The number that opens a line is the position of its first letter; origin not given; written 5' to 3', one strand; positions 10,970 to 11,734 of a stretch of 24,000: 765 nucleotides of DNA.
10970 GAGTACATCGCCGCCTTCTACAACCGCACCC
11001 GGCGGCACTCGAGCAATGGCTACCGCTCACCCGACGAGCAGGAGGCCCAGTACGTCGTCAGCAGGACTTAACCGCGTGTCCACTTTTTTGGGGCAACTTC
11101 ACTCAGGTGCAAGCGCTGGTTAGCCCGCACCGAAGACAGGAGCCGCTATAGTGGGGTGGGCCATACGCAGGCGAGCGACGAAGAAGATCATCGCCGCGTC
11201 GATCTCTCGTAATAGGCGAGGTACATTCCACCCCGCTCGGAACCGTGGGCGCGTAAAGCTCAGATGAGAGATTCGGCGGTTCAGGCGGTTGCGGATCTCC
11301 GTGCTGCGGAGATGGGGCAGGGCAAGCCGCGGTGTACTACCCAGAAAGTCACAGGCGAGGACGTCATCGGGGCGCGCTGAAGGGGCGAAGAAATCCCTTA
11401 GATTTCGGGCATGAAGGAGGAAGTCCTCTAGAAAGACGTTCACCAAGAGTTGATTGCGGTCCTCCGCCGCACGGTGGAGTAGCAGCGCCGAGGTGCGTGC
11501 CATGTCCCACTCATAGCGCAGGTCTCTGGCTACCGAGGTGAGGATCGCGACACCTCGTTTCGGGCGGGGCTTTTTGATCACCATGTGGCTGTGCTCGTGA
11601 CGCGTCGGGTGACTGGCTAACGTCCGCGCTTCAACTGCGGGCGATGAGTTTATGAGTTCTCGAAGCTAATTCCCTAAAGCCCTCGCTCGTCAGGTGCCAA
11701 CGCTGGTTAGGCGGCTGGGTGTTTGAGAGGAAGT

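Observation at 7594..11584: Overlapping FRG-domain / DUF3800 gene pair plus an upstream HEPN-like ORF: a candidate uncharacterised defence-type module in a low-GC island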

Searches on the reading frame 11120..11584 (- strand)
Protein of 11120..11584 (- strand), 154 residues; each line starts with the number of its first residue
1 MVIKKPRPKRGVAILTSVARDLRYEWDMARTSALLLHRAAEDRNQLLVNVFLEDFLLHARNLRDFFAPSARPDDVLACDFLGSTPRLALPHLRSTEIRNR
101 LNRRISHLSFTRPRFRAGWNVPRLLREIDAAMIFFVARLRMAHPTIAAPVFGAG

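Call 3: search_protein_families(library=pfam, proteins=[window:11120-11584:-], max_evalue=0.1)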
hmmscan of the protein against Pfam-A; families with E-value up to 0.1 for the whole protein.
window:11120-11584:- (154 aa): 0 families

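Call 9: search_protein_families(library=pfam, proteins=[window:11120-11584:-], max_evalue=10)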
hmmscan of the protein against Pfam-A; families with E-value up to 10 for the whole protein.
window:11120-11584:- (154 aa): 0 families

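Call 10: search_protein_families(library=padloc, proteins=[window:11120-11584:-], max_evalue=1)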
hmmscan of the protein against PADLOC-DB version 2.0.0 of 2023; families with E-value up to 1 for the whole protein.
window:11120-11584:- (154 aa): 0 families

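Call 33: find_homologous_proteins(query=window:11120-11584:-, max_evalue=0.001)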
Query window:11120-11584:- (154 aa): 8 proteins with E <= 0.001 among 193 candidates.
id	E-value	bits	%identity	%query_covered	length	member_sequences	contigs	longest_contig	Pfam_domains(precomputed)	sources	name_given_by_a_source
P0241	3.2e-95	334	100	100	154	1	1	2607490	-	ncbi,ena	-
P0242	1.0e-50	190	62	94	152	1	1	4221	-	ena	-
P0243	1.5e-48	183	60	98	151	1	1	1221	-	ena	-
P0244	2.6e-44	169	60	95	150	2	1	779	-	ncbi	-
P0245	6.6e-44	168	57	97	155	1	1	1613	-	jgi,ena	-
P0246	1.8e-39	153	56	95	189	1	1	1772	-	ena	-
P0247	1.7e-27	115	47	94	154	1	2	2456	-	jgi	-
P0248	1.1e-18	86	38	89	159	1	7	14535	-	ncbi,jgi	jgi:hypothetical protein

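Call 34: find_encoding_contigs(protein=P0242, flank=4000, max_places=2)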
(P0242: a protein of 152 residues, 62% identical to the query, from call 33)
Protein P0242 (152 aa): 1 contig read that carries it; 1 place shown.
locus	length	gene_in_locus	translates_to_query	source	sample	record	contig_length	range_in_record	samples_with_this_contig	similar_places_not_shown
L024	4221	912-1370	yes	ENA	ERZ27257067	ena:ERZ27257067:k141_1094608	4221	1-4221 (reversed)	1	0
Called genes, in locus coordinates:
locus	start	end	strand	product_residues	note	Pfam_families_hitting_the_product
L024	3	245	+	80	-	?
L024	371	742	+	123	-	-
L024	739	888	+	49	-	-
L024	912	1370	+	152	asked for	-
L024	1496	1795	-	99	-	-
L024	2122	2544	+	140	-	-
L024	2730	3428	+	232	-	PF04402:SIMPL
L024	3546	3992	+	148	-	-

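Call 35: find_encoding_contigs(protein=P0248, flank=6000, max_places=3)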
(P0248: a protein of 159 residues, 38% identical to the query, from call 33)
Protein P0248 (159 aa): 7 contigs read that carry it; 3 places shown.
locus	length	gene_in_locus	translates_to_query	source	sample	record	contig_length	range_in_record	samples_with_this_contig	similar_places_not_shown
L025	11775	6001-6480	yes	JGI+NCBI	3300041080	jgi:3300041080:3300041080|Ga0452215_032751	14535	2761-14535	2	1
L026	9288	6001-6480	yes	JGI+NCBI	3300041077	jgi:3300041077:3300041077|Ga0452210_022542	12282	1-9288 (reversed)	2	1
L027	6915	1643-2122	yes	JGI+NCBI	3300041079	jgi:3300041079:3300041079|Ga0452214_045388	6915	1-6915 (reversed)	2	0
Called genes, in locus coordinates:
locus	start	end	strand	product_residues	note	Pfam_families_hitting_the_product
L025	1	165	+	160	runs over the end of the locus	PF03050:DDE_Tnp_IS66 (weak), PF00665:rve (faint), PF13610:DDE_Tnp_IS240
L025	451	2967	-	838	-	PF12704:MacB_PCD, PF02687:FtsX, PF12704:MacB_PCD, PF02687:FtsX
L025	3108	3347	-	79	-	PF03551:PadR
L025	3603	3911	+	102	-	-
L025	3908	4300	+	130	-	PF13610:DDE_Tnp_IS240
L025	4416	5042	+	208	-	PF03167:UDG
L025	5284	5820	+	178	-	PF06966:DUF1295 (weak), PF04191:PEMT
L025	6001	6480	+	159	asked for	-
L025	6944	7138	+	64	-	-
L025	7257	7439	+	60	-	-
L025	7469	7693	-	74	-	-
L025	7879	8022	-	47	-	-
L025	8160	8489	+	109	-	PF03551:PadR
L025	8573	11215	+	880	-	PF12704:MacB_PCD, PF02687:FtsX, PF12704:MacB_PCD (weak), PF02687:FtsX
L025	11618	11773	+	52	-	?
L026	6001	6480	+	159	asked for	-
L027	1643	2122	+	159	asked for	-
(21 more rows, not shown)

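Call 39: search_solved_structures(query=A5, max_evalue=1)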
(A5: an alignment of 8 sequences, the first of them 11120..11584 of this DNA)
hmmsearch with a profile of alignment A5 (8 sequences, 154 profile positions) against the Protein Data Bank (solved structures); distinct sequences matched with E-value up to 1: 0.

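Call 68: predict_structure(alignment_id=A5)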
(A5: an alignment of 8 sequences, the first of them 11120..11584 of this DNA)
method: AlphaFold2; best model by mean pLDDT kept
length: 154 residues; sequences in the alignment: 8
mean_pLDDT: 87.1   pTM: 0.83
mean pLDDT of the five models: 87.1, 87.0, 87.0, 85.9, 84.9
residues with pLDDT >= 90: 92; 70-90: 42; 50-70: 17; < 50: 3
segments of 3 or more residues with pLDDT < 50: none
pLDDT, mean of each block of 10 residues (from residue 1): 74 96 98 95 90 92 92 92 88 82 62 62 95 96 95 78
secondary structure, 60 per line:
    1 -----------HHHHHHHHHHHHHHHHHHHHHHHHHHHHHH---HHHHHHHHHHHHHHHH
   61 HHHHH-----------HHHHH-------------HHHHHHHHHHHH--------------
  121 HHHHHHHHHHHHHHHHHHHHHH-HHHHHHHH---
elements in order: H12-41 H45-65 H77-81 H95-106 H121-142 H144-151

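Call 72: fold_search(model_id=the predicted structure, library=pdb)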
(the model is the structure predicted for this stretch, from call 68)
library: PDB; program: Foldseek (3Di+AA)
matches with E <= 10: 57; with E <= 0.001: 0
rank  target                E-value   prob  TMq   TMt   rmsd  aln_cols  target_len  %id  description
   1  9ca3_D                1.1e+00  0.14  0.28  0.19  15.7       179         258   13  Crystal structure of MarE C280S in complex with cyanide bound heme and its native substrate, beta-methyl-L-tryptophan (released 2025-04-02)
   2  9ca3_A                1.3e+00  0.13  0.28  0.19  15.8       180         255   13  Crystal structure of MarE C280S in complex with cyanide bound heme and its native substrate, beta-methyl-L-tryptophan (released 2025-04-02)
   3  9ca3_C                1.6e+00  0.12  0.28  0.19  16.0       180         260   14  Crystal structure of MarE C280S in complex with cyanide bound heme and its native substrate, beta-methyl-L-tryptophan (released 2025-04-02)
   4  8vyy_A                1.6e+00  0.10  0.26  0.18  15.4       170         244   16  The crystal structure of MarE in complex with its native substrate, beta-methyl-L-tryptophan (released 2025-04-02)
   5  9ca3_B                1.6e+00  0.07  0.22  0.15  16.1       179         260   16  Crystal structure of MarE C280S in complex with cyanide bound heme and its native substrate, beta-methyl-L-tryptophan (released 2025-04-02)
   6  6iuh_A                2.9e+00  0.12  0.28  0.33  10.4       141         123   14  Crystal structure of GIT1 PBD domain in complex with Liprin-alpha2 (released 2019-02-20)
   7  8e0m_F                3.9e+00  0.09  0.31  0.30  18.2       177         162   14  Homotrimeric variant of tcTRP9, BGL15 (released 2023-04-12)
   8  9qln                  4.1e+00  0.14  0.32  0.05   9.9       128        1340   15  Human myoferlin (1-1997) in the lipid-free, Ca2+-bound state (released 2025-06-04)
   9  7ajl_BBB              4.3e+00  0.08  0.31  0.21  14.1       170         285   12  Cyrstal structure of CYRI-B/Fam49B (released 2020-11-18)
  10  3woi_A                4.6e+00  0.03  0.17  0.07  13.1       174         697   18  Crystal structure of the DAP BII (S657A) (released 2014-09-03)
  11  7tdz_A                4.8e+00  0.08  0.27  0.05  11.8       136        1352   12  Cryo-EM model of protomer of the cytoplasmic ring of the nuclear pore complex from Xenopus laevis (released 2022-06-22)
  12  1i4t_A                4.8e+00  0.04  0.22  0.19  26.0       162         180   14  CRYSTAL STRUCTURE ANALYSIS OF RAC1-GMPPNP IN COMPLEX WITH ARFAPTIN (released 2001-05-16)
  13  8e0n_F                5.0e+00  0.11  0.32  0.29  13.7       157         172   15  Homotrimeric variant of tcTRP9, BGL18 (released 2023-04-12)
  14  6pfv_E                5.6e+00  0.08  0.29  0.28  12.4       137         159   13  Structure of S. venezuelae RisG-WhiG-c-di-GMP complex: orthorhombic crystal form (released 2019-11-13)
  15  7dmf                  5.9e+00  0.08  0.26  0.23   8.8       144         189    8  A de novo protein that rigidly extends the structure of tVHS-like domain in tepsin with a new designed domain (released 2021-12-08)
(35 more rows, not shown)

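Call 87: search_protein_families(library=ncbifam, proteins=[window:11120-11584:-], max_evalue=0.01)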
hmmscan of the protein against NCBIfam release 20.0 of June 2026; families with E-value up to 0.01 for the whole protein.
window:11120-11584:- (154 aa): 0 families

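Call 88: search_protein_families(library=phrogs, proteins=[window:11120-11584:-], max_evalue=0.01)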
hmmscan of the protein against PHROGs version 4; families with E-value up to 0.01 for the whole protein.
window:11120-11584:- (154 aa): 0 families

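Call 94: search_protein_representatives(alignment_id=A5)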
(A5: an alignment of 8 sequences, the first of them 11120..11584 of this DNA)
Query: 8 sequences, 154 profile positions. Proteins with E-value up to 0.001 (for the whole library): 2704; up to 1e-10: 495; up to 1e-30: 20. The best 150 are listed.
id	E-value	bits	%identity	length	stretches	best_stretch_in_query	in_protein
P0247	2.5e-61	222.8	-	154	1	2-151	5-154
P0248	2.2e-57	210.0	-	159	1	1-154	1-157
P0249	1.5e-53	197.6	-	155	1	3-152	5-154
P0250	3.5e-47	176.8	-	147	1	16-149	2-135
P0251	5.3e-44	166.5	-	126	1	28-152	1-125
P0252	2.2e-42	161.3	-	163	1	3-147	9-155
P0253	3.6e-42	160.6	-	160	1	3-152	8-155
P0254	7.0e-41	156.4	-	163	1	4-144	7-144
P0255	1.2e-39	152.4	-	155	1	2-143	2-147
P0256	9.9e-39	149.4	-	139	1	22-152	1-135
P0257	2.4e-38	148.2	-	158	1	6-152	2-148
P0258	3.1e-37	144.5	-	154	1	4-145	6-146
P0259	2.4e-36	141.7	-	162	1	5-152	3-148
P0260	1.4e-35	139.2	-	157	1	9-151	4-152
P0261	2.0e-34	135.4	-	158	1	9-148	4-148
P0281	3.9e-23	98.8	-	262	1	14-128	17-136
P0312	1.9e-17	80.3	-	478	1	6-143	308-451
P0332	2.0e-16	77.0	-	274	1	4-150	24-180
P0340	3.5e-16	76.2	-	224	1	9-143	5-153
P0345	6.0e-16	75.4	-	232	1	3-142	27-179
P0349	7.7e-16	75.1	-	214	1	14-144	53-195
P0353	1.2e-15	74.5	-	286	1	6-138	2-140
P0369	3.9e-15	72.8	-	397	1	12-141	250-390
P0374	6.1e-15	72.1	-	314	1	4-140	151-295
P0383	8.9e-15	71.6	-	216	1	6-140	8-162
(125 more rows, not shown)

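Call 96: search_protein_families(library=pfam, alignment_id=A7, max_evalue=0.1)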
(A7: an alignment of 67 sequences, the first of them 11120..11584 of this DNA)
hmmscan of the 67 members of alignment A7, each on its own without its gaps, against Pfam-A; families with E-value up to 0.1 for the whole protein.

A. member 1, window:11120-11584:- (154 aa): 0 families

B. families by the number of members that match (of 67 scanned): 14 families
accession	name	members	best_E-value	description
PF08867.16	FRG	1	2.2e-20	FRG domain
PF08238.18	Sel1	1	2e-15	Sel1 repeat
PF15536.11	Ntox3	1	0.0022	Bacterial toxin 3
PF19269.4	Anticodon_2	1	0.0036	Anticodon binding domain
PF11802.13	CENP-K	1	0.019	Centromere-associated protein K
PF03008.20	DUF234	1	0.029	Archaea bacterial proteins of unknown function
PF03690.18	MYG1_exonuc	1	0.036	Uncharacterised protein family (UPF0160)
PF21991.1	capSnatchArena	1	0.043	Cap-snatching endonuclease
PF21871.1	Gp6_C-III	1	0.055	Baseplate structural protein gp6, C-terminal domain III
PF23310.1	TPR_27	1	0.071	Plant tetratrico peptide repeats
PF07088.17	GvpD_P-loop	1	0.082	GvpD gas vesicle protein, P-loop domain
PF10416.15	IBD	1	0.084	Transcription-initiator DNA-binding domain IBD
PF18721.6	CxC6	1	0.086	CxC6 like cysteine cluster associated with KDZ transposases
PF04866.18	Rota_NS6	1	0.099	Rotavirus non-structural protein 6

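Call 97: search_protein_families(library=pfam, proteins=[P0312, P0369, P0374, P0353, P0332, P0281, P0345, P0340, P0383, P0349], max_evalue=0.01)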
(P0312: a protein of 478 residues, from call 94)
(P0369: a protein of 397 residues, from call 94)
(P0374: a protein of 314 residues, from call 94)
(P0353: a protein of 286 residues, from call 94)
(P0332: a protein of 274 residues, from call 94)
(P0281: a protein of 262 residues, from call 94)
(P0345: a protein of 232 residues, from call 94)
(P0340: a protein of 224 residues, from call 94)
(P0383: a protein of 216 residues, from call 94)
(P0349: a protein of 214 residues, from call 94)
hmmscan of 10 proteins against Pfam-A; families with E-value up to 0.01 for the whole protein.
P0312 (478 aa): 1 family
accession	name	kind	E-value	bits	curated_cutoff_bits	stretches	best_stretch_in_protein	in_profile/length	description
PF08238.18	Sel1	-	2e-15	57.1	30.7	2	226-260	1-35/36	Sel1 repeat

P0369 (397 aa): 1 family
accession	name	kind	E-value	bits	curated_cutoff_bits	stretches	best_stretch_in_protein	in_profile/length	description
PF08867.16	FRG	-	2.2e-20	73.8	25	1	22-118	4-88/94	FRG domain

P0374 (314 aa): 0 families

P0353 (286 aa): 0 families

P0332 (274 aa): 0 families

P0281 (262 aa): 0 families

P0345 (232 aa): 0 families

P0340 (224 aa): 0 families

P0383 (216 aa): 0 families

P0349 (214 aa): 1 family
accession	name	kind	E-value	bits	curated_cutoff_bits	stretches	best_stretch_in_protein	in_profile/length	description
PF15919.11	HicB_lk_antitox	-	1.3e-06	29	27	1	13-55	8-50/123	HicB_like antitoxin of bacterial toxin-antitoxin system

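Call 101: find_related_loci(query=A5, collection=metagenome_contigs, flank=5000)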
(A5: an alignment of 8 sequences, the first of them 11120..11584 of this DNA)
Query A5 (154 aa) in metagenome_contigs; peptide patterns used: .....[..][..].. (x = any residue, [..] = any of these).
159 stretches matched a pattern; 16 encode a relative of the query (tblastn E <= 1e-3); 16 distinct loci.
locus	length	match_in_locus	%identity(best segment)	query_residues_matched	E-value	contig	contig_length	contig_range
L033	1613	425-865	56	5-151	7e-50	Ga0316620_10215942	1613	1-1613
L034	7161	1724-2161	55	5-150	3e-47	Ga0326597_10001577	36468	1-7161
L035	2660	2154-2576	55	6-146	2e-37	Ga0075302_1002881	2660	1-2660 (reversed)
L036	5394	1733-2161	41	1-144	8e-31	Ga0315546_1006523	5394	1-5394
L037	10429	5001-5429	41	1-144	9e-31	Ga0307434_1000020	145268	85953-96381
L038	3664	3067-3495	41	1-144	8e-31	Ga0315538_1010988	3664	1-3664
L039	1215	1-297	53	55-153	5e-24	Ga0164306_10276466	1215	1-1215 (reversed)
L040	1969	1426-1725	45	49-146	4e-22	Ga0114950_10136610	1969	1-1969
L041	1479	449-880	40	7-145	2e-21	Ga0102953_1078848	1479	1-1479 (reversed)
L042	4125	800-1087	46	44-141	9e-19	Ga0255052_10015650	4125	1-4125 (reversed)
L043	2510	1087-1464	34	18-139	3e-18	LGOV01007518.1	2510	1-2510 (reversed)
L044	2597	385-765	34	17-139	3e-14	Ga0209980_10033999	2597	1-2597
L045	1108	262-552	34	49-139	3e-12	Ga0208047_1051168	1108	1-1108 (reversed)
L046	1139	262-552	34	49-139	3e-12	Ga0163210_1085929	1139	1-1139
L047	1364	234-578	30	18-128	4e-12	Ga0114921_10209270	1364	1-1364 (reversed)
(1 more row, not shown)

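Call 105: find_encoding_contigs(protein=P0369, flank=4000, max_places=3)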
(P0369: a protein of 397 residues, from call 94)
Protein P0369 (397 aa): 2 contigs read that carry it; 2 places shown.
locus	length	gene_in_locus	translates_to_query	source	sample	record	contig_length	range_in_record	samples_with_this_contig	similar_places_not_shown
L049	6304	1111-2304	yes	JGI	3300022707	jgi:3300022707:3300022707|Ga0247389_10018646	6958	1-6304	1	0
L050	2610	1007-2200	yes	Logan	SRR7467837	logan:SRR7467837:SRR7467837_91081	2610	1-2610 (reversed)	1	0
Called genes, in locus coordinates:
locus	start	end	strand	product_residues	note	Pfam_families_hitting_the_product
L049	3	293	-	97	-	?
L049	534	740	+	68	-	-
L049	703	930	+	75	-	-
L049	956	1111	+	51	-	-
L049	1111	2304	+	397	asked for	PF08867:FRG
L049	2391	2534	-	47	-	-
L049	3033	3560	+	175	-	-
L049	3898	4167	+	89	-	-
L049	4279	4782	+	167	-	-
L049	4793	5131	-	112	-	-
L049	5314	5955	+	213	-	-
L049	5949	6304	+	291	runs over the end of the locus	PF01555:N6_N4_Mtase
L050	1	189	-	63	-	?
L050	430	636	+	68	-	-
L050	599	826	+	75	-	-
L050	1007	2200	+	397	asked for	PF08867:FRG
